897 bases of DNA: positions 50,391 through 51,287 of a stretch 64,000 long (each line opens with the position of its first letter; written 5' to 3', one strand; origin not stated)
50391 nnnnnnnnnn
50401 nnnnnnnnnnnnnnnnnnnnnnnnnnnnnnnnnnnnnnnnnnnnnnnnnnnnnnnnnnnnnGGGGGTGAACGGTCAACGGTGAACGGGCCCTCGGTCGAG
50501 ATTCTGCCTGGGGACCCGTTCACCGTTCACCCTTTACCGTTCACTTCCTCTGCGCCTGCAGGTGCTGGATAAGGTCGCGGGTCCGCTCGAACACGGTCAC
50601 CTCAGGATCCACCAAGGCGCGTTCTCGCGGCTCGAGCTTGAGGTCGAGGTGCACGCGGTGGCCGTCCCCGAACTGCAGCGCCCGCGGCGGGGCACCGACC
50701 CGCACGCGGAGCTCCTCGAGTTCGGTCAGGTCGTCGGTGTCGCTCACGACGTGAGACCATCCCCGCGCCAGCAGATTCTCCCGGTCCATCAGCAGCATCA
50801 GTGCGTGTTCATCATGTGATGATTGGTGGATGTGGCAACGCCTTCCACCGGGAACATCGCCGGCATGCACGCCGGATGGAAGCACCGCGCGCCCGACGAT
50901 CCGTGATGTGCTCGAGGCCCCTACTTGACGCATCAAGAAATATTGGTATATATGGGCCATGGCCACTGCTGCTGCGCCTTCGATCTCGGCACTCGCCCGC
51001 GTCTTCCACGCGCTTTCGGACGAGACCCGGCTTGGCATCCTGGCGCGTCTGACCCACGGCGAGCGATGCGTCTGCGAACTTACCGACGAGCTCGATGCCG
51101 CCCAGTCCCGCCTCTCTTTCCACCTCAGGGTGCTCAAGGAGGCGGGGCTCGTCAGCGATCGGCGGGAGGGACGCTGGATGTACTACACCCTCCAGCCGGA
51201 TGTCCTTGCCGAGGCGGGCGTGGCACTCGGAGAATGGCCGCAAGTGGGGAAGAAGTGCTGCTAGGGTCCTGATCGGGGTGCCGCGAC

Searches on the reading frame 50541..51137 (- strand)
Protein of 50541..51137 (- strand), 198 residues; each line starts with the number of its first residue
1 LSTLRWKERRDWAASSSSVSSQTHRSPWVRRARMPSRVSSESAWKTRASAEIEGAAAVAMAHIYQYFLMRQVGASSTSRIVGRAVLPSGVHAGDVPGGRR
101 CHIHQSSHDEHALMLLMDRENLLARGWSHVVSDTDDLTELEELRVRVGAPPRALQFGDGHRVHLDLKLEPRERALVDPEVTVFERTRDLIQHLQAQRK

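Call 16: search_protein_families(library=pfam, proteins=[window:50541-51137:-])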
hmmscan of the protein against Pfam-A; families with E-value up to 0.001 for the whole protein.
window:50541-51137:- (198 aa): 1 family
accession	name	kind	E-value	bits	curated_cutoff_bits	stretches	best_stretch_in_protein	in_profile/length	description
PF13223.11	DUF4031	-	0.00017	22.2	25.6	1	125-176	13-58/76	Protein of unknown function (DUF4031)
